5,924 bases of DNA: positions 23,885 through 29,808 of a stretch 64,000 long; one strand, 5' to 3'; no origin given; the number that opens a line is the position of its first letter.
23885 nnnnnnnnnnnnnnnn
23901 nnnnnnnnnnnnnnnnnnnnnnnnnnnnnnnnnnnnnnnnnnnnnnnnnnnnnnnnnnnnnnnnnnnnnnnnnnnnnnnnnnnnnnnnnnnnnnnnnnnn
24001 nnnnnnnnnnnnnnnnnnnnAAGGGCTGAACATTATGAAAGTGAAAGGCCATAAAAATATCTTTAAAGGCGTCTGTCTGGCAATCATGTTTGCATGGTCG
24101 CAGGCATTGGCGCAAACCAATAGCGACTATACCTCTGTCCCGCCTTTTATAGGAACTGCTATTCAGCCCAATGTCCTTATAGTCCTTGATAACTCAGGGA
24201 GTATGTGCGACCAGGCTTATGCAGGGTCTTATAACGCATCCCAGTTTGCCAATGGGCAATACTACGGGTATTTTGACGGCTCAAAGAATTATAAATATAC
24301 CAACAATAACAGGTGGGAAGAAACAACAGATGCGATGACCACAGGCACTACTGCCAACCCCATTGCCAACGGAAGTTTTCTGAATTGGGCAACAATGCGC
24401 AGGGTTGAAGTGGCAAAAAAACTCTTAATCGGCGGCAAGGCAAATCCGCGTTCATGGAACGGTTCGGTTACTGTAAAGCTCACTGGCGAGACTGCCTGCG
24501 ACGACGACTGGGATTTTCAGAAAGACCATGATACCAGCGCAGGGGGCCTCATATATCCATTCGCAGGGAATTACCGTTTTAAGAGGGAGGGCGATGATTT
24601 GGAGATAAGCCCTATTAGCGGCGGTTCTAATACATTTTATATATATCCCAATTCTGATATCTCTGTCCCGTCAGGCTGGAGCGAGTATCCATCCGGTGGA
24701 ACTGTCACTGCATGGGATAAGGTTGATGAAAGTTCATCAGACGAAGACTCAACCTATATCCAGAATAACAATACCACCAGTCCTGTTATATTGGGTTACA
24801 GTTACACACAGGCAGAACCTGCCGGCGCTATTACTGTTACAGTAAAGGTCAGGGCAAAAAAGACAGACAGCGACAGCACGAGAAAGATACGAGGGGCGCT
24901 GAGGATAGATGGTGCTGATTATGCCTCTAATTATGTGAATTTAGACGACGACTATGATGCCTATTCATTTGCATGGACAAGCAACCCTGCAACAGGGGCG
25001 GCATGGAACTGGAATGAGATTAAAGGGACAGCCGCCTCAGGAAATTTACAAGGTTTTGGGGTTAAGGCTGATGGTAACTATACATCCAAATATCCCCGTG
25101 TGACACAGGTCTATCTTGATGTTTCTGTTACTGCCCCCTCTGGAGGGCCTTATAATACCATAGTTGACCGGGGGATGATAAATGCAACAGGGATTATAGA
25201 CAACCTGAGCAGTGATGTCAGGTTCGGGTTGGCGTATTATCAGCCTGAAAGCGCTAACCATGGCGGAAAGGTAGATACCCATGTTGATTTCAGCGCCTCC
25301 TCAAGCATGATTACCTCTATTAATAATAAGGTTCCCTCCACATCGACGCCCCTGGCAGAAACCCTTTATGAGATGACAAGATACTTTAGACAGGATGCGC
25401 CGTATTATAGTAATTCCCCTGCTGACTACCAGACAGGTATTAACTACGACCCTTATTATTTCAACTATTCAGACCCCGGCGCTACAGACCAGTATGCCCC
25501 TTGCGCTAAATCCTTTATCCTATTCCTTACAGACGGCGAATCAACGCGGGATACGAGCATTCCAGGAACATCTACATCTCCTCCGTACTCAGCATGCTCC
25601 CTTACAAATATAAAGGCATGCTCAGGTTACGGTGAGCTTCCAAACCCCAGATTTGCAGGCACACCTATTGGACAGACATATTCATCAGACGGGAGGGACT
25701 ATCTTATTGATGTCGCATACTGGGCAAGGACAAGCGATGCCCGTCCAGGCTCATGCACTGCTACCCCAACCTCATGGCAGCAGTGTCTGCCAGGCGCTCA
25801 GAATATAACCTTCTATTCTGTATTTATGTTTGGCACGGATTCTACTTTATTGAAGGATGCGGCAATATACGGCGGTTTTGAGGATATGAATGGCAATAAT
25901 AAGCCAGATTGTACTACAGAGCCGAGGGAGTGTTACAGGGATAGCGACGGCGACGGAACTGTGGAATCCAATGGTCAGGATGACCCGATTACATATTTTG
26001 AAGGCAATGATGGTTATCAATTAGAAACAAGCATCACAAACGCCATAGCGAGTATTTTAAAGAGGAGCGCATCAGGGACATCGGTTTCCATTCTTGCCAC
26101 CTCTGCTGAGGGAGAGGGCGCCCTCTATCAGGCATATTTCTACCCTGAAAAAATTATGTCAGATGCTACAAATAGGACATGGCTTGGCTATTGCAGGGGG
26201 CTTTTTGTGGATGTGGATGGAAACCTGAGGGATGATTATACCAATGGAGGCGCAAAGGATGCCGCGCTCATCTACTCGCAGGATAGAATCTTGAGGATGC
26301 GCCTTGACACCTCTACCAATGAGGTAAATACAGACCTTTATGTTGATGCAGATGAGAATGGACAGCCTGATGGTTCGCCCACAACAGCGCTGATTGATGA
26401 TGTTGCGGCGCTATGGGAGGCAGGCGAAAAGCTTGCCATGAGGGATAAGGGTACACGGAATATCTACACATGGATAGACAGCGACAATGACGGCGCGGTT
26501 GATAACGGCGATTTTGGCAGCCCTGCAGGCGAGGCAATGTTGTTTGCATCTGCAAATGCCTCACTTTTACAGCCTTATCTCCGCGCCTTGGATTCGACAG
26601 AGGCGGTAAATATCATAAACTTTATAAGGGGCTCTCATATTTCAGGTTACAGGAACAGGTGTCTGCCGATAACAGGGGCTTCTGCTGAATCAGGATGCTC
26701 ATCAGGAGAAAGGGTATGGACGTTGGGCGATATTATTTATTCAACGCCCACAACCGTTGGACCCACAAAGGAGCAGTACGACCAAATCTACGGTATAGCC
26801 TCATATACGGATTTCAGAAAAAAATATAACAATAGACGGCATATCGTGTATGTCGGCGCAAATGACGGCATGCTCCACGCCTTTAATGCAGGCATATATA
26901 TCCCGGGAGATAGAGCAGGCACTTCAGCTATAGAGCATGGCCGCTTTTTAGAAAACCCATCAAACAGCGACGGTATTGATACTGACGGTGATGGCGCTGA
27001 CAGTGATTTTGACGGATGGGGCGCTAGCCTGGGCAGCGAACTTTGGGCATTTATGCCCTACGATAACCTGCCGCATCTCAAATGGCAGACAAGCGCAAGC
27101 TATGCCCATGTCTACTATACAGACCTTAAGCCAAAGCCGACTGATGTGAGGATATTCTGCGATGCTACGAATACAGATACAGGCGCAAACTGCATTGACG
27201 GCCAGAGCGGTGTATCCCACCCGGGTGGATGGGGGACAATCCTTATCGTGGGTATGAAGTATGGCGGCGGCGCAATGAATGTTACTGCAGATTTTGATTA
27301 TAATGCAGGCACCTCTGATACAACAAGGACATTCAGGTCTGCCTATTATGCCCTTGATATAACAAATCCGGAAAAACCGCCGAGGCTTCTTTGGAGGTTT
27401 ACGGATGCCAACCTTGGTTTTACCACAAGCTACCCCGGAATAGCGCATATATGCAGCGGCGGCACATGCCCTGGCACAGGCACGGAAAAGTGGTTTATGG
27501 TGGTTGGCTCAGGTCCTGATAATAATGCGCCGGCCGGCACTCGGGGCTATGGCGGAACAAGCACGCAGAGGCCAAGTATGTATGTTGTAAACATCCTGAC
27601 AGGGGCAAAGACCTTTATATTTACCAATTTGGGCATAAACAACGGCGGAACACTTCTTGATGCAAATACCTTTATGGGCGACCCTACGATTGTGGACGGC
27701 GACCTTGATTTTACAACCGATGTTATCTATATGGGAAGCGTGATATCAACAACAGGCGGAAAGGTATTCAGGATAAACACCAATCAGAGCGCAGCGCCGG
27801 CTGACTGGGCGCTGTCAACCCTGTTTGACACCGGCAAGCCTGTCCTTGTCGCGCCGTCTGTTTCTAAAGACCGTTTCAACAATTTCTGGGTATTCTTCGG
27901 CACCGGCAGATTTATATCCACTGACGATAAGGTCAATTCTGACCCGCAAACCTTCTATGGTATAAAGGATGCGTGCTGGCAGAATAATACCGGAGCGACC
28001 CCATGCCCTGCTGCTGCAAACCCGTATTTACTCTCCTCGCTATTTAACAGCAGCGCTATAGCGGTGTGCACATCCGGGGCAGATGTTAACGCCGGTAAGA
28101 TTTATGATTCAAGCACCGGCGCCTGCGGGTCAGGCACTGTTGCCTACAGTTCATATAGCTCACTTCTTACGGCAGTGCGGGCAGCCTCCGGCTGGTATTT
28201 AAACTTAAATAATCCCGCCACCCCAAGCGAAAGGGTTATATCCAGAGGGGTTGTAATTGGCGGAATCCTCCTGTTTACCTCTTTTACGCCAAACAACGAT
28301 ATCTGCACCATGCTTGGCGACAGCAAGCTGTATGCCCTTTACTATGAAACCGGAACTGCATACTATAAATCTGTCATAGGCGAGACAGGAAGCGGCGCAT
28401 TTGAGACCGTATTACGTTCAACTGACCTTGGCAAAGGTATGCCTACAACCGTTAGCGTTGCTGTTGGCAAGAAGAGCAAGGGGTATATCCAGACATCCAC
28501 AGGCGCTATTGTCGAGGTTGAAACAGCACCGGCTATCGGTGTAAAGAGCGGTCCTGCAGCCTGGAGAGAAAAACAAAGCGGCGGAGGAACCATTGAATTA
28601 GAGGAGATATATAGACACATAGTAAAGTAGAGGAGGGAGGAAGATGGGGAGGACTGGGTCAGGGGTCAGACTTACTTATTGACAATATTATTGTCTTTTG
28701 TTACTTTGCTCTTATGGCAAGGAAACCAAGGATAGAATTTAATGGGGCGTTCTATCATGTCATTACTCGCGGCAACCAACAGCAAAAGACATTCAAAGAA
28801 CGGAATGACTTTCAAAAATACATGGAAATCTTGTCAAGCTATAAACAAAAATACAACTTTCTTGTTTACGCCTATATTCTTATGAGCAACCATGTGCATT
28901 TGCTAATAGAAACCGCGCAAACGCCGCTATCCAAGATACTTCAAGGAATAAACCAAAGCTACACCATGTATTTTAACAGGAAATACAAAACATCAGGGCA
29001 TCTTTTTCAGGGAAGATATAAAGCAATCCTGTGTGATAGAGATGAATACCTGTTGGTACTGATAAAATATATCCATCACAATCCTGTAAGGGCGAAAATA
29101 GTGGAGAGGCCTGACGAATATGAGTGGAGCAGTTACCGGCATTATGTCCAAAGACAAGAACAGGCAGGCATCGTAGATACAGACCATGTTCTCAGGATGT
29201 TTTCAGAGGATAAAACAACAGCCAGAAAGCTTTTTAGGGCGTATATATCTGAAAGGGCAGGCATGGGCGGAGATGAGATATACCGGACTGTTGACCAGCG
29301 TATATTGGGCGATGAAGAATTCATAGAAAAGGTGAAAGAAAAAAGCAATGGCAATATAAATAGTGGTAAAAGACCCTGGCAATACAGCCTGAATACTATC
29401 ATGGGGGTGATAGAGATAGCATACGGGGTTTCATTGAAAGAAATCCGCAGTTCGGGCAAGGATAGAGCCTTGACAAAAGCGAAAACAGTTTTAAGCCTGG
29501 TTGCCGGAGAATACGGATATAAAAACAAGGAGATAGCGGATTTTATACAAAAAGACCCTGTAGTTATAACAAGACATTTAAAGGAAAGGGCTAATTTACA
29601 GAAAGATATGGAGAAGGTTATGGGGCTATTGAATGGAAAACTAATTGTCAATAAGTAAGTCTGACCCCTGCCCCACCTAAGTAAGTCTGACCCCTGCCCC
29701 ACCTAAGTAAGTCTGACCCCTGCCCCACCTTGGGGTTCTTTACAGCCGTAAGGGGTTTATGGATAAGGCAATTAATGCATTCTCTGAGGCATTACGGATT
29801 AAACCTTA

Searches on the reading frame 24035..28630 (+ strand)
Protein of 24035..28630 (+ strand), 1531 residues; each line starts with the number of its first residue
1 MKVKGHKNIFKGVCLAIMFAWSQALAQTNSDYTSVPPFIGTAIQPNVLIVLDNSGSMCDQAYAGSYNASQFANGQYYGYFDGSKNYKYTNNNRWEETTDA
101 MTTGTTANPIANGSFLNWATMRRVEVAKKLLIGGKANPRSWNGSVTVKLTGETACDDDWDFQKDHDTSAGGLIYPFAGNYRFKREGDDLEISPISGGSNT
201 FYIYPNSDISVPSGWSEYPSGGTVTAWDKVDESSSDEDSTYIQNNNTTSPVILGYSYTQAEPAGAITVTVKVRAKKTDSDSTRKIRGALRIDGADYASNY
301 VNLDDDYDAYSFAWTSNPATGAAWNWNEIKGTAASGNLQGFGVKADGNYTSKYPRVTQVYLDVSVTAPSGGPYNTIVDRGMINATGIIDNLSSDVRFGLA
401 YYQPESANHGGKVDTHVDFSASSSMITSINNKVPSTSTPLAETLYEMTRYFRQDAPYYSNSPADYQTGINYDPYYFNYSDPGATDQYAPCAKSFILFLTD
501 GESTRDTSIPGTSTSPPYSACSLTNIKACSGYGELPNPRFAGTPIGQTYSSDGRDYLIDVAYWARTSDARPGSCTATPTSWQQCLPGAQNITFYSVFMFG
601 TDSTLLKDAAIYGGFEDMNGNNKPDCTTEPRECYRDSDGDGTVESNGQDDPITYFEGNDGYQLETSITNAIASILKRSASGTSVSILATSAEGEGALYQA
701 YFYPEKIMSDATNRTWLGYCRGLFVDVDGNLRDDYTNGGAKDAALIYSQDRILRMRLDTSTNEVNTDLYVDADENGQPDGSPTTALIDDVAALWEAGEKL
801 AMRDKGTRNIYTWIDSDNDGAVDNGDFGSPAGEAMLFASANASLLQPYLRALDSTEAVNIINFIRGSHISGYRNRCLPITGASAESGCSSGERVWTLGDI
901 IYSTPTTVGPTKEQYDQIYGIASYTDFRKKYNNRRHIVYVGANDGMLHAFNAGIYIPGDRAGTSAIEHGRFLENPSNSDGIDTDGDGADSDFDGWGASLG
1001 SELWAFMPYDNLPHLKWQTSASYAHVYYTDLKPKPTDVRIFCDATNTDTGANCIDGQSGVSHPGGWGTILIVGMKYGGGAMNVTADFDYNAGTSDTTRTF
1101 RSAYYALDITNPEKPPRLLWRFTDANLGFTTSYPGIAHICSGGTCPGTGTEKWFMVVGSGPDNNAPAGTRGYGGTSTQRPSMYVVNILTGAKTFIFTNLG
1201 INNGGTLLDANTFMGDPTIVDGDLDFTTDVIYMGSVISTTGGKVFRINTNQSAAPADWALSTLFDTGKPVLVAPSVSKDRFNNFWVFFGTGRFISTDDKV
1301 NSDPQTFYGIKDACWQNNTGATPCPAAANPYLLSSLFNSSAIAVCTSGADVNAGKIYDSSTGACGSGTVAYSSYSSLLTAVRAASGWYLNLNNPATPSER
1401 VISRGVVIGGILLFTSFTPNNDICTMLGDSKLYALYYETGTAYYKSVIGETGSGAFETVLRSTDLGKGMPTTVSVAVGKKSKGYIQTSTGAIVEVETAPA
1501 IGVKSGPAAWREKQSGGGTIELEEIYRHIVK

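Call 84: search_protein_families(library=pfam, proteins=[window:24035-28630:+], max_evalue=0.001)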
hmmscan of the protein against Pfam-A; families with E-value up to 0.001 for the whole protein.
window:24035-28630:+ (1531 aa): 1 family
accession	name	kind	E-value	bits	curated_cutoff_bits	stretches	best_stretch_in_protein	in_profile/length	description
PF05567.17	T4P_PilY1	-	5.6e-13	49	28.1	2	897-951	1-58/411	PilY1 beta-propeller domain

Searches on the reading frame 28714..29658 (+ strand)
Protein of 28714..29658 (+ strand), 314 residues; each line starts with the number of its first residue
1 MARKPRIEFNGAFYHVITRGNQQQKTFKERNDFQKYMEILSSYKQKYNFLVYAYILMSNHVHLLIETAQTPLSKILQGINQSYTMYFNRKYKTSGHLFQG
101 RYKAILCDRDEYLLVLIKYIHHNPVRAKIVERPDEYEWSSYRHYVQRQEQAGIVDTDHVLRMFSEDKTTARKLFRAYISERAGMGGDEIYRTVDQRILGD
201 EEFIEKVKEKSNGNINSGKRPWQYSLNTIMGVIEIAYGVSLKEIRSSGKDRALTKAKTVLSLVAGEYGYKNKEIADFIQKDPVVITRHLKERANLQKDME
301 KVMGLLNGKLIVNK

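Call 84: search_protein_families(library=pfam, proteins=[window:28714-29658:+], max_evalue=0.001)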
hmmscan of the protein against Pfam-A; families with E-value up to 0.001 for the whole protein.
window:28714-29658:+ (314 aa): 1 family
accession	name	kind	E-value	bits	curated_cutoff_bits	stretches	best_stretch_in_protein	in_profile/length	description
PF01797.21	Y1_Tnp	-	3.2e-16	60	23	1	13-123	6-121/121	Transposase IS200 like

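Call 87: search_protein_families(library=ncbifam, proteins=[window:28714-29658:+], max_evalue=0.01)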
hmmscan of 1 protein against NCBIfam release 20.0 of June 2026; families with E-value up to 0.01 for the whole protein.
window:28714-29658:+ (314 aa): 2 families
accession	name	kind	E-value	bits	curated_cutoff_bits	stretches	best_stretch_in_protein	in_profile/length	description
NF047646.1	REP_Tyr_transpos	equivalog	3.3e-21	75.7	80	1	4-139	2-146/146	REP-associated tyrosine transposase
NF033573.1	transpos_IS200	equivalog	0.0015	18.8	55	1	14-92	13-91/126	IS200/IS605 family transposase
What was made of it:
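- The ORF has a Y1_Tnp domain (60 bits, call 84) and scores 75.7 bits on the REP-transposase model (call 87).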

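Call 89: find_encoding_contigs(protein=window:28714-29658:+, flank=3000, max_places=6)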
Protein window:28714-29658:+ (314 aa): 2 contigs read that carry it; 2 places shown.
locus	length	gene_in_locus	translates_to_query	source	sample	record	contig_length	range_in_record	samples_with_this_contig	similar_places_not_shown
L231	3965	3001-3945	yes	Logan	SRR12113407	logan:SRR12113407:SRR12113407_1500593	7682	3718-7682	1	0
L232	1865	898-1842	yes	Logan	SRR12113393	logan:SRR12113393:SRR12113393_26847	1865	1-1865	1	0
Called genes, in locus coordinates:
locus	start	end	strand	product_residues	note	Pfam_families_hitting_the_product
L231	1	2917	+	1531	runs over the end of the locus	PF28373:PilY1_homolog_dom, PF05567:T4P_PilY1 (weak)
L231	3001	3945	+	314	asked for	PF01797:Y1_Tnp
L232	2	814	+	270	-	?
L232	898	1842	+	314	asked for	PF01797:Y1_Tnp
